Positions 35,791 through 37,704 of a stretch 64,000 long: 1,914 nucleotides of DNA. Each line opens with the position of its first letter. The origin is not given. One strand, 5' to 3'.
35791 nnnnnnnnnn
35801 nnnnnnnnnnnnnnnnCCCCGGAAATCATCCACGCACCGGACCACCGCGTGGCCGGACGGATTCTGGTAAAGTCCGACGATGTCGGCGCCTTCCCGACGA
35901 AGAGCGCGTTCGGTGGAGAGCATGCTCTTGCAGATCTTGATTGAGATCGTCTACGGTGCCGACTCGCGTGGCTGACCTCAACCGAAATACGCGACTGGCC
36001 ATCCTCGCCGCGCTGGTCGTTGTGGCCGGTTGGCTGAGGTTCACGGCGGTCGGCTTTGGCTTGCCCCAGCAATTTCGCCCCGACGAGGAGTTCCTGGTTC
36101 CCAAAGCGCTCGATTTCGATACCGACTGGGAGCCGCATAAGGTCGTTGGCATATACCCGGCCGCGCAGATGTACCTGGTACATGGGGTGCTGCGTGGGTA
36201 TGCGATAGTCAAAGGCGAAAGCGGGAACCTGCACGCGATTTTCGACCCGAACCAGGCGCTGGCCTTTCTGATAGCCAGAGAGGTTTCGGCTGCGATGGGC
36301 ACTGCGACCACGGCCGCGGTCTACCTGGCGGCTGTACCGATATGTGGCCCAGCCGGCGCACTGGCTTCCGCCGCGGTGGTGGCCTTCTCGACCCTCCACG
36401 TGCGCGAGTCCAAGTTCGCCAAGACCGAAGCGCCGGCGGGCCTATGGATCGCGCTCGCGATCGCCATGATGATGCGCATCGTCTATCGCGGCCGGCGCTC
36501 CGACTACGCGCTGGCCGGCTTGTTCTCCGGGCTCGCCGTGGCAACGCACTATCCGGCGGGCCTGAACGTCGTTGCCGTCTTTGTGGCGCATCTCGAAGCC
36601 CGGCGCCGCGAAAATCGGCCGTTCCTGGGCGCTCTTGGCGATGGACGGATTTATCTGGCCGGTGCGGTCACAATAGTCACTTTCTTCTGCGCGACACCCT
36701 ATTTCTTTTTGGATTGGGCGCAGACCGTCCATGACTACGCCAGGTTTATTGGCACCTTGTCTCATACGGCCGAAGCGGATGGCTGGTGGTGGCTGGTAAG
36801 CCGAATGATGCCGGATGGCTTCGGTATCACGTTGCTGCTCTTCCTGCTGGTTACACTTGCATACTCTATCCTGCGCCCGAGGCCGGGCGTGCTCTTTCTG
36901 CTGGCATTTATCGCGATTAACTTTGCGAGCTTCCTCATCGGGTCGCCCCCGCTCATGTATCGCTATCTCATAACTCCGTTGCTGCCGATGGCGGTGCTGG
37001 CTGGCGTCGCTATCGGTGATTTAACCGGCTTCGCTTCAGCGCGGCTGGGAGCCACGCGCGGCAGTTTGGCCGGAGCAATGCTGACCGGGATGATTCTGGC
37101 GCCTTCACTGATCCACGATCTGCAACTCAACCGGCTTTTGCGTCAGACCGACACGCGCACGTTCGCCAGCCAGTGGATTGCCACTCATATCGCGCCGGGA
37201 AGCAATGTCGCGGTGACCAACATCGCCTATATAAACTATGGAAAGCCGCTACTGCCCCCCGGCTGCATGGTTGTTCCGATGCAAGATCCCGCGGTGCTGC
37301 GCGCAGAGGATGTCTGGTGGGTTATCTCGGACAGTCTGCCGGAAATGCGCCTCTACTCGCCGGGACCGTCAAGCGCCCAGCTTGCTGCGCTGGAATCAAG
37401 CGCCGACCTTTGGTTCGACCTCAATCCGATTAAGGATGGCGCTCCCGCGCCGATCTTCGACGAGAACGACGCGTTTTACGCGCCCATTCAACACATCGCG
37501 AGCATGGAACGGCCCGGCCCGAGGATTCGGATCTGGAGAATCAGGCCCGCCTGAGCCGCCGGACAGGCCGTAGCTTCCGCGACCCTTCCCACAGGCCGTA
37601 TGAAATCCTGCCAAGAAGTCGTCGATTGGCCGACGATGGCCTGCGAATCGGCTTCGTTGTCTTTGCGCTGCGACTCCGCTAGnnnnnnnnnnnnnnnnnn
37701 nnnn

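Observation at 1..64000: Whole window is a supercluster of GT-C glycosyltransferases plus lipid-linked-sugar donor machinery: candidate protein O-glycosylation / glycan-decoration island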

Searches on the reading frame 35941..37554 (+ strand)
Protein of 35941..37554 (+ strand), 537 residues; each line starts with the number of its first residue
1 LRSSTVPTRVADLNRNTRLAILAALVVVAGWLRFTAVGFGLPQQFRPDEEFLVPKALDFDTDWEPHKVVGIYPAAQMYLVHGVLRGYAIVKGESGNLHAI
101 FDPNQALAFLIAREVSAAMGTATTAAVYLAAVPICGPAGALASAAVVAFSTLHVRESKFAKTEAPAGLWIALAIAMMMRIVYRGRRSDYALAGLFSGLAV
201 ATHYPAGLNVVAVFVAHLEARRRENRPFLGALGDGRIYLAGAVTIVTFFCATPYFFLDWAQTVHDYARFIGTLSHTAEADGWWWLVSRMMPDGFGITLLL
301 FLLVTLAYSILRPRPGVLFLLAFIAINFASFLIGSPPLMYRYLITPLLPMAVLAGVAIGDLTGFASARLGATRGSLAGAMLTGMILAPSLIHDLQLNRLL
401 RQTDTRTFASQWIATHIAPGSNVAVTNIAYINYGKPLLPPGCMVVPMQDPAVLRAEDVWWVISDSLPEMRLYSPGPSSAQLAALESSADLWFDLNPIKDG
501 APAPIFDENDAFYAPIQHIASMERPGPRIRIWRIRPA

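Call 5: search_protein_families(library=pfam, proteins=[window:35941-37554:+], max_evalue=0.01)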
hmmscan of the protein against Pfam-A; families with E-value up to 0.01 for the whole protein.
window:35941-37554:+ (537 aa): 2 families
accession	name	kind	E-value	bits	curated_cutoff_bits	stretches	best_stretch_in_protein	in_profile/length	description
PF13231.12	PMT_2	-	1.7e-08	35.3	26.1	1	113-220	25-132/160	Dolichyl-phosphate-mannose-protein mannosyltransferase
PF02366.24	PMT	-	6.7e-07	29.6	22.7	1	112-215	85-194/245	Dolichyl-phosphate-mannose-protein mannosyltransferase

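Call 9: search_protein_families(library=ncbifam, proteins=[window:35941-37554:+], max_evalue=0.01)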
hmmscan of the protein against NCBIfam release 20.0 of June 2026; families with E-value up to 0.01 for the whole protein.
window:35941-37554:+ (537 aa): 0 families

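Call 108: search_solved_structures(query=window:35941-37554:+, max_evalue=10)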
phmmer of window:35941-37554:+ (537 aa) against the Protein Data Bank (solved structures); distinct sequences matched with E-value up to 10: 0.
